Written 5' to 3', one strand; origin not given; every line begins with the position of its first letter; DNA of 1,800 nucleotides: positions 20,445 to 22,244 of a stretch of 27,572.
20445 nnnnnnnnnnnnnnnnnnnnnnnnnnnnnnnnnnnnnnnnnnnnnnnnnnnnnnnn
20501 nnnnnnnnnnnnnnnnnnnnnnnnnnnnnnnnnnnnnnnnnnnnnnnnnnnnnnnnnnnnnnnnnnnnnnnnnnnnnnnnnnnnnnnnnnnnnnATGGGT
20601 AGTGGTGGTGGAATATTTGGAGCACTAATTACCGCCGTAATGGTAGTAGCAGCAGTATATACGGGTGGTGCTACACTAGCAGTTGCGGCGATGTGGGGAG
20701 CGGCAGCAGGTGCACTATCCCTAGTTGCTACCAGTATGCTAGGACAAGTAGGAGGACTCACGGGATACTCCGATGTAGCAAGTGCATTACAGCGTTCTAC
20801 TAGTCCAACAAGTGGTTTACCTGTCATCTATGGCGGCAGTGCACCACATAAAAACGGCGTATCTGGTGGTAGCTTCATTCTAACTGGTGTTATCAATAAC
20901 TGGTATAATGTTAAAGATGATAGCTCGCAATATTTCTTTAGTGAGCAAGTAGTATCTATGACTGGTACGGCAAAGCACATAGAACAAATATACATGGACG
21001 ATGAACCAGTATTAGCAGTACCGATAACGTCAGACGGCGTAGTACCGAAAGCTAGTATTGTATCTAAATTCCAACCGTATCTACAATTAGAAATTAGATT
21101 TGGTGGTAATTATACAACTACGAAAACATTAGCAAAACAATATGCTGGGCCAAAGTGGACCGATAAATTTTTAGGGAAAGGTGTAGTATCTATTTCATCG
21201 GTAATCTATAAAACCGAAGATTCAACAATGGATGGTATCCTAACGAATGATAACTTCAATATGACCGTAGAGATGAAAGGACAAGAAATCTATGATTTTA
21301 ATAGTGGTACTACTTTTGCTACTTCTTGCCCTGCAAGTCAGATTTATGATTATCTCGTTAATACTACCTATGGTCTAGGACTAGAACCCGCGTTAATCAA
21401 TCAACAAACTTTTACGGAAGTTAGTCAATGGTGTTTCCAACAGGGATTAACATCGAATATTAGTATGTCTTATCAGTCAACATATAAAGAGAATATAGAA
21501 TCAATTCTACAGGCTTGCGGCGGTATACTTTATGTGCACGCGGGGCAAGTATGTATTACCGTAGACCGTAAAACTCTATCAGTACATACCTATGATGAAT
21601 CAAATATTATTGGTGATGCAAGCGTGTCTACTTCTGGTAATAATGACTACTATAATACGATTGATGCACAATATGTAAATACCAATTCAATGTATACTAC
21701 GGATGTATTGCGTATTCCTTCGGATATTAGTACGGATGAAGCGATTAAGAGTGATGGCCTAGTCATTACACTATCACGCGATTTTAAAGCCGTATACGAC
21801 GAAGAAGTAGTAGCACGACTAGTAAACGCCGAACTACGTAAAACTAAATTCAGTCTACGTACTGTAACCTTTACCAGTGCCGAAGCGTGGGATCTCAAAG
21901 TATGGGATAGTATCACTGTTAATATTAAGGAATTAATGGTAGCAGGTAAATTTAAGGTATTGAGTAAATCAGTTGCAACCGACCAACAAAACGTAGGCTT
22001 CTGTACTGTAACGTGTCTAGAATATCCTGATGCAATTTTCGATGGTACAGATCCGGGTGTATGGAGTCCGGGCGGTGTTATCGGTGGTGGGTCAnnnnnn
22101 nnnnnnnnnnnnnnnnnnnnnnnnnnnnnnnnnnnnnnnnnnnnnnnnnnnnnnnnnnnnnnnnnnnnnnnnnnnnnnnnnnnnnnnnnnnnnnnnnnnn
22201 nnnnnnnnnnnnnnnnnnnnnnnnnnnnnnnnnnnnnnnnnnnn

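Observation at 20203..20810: Reduced tail-tip assembly set: K-like protein without a JAMM domain and an I-like segment fused to the J-like protein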

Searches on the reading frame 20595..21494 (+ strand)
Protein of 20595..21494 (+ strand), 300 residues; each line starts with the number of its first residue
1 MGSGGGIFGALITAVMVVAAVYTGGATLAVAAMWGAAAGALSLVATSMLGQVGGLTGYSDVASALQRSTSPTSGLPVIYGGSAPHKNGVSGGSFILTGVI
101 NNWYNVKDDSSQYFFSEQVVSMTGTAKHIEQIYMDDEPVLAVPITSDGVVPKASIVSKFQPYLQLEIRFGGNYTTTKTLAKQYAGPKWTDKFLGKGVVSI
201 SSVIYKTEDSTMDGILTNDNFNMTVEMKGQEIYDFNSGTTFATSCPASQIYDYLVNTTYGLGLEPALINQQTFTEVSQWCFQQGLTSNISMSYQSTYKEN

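Call 14: find_homologous_proteins(query=window:20595-21494:+, max_evalue=0.001)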
Query window:20595-21494:+ (300 aa): 9 proteins with E <= 0.001 among 5943 candidates.
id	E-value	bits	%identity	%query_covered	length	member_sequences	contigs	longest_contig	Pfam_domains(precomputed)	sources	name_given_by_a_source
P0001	6.0e-164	562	84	100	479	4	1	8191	-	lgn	-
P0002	2.1e-120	420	88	72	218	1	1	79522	-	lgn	-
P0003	6.6e-115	401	64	100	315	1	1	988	-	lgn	-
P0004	9.9e-106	371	66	86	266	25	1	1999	-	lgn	-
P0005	5.6e-90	320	53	100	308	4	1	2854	-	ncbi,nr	ncbi:hypothetical protein NP014_23800 [Salmonella enterica]|nr:hypothetical protein [Salmonella ente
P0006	4.8e-81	290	60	76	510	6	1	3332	-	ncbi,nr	ncbi:fibronectin type III domain-containing protein, partial [Escherichia coli]|nr:fibronectin type 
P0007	8.0e-72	260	63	65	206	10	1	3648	-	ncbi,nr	ncbi:fibronectin type III domain-containing protein, partial [Salmonella enterica subsp. enterica se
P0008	2.1e-65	239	68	56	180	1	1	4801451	-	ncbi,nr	ncbi:Uncharacterised protein [Citrobacter koseri]|nr:Uncharacterised protein [Citrobacter koseri]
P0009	3.5e-50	189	59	56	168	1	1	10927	-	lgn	-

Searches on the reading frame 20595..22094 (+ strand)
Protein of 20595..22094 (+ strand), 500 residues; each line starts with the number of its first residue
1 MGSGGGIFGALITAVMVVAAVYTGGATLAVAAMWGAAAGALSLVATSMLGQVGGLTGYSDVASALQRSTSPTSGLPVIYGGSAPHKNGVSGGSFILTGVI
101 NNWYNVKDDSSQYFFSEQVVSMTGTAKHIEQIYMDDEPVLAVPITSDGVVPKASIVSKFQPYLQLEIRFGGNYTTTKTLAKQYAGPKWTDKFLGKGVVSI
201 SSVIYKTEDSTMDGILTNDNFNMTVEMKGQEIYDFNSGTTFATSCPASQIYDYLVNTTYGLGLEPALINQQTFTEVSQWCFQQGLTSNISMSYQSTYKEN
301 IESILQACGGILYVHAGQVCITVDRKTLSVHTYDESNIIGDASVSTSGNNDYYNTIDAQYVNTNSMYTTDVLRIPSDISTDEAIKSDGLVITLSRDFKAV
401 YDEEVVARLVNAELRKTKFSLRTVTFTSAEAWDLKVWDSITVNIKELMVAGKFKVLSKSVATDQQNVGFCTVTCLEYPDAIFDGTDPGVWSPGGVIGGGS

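Call 73: predict_structure(alignment_id=A6)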
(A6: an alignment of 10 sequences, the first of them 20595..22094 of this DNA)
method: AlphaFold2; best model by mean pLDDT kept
length: 500 residues; sequences in the alignment: 10
mean_pLDDT: 39.4   pTM: 0.35
mean pLDDT of the five models: 39.4, 39.2, 37.7, 36.6, 31.9
residues with pLDDT >= 90: 1; 70-90: 38; 50-70: 93; < 50: 368
segments of 3 or more residues with pLDDT < 50: 1-109, 121-125, 186-196, 231-422, 434-436, 438-453, 475-500
pLDDT, mean of each block of 10 residues (from residue 1): 28 34 30 25 22 22 23 25 31 36 43 56 56 72 85 87 75 57 51 51 66 56 54 42 33 27 24 29 25 24 26 25 23 25 27 27 30 32 28 24 29 31 51 50 41 51 57 49 30 24
secondary structure, 60 per line:
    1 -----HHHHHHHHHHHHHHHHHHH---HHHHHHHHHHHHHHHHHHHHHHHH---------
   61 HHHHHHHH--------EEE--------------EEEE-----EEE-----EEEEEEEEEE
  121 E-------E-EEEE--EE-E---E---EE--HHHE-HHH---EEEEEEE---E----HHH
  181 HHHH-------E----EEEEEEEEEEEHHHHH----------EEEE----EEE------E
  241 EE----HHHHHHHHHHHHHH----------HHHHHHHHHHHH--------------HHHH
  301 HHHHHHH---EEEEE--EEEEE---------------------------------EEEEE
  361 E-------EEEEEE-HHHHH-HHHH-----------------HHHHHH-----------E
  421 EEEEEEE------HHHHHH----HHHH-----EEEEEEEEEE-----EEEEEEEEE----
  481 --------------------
elements in order: H6-24 H28-51 H61-68 E77-79 E94-97 E103-105 E111-121 E131-134 E163-169 H178-184 E197-207 H208-212 E223-226 E231-233 E240-242 H247-260 H271-282 H297-307 E311-315 E318-322 E356-361 E369-374 H376-380 H382-385 H403-408 E420-427 H434-439 H444-447 E453-462 E468-476
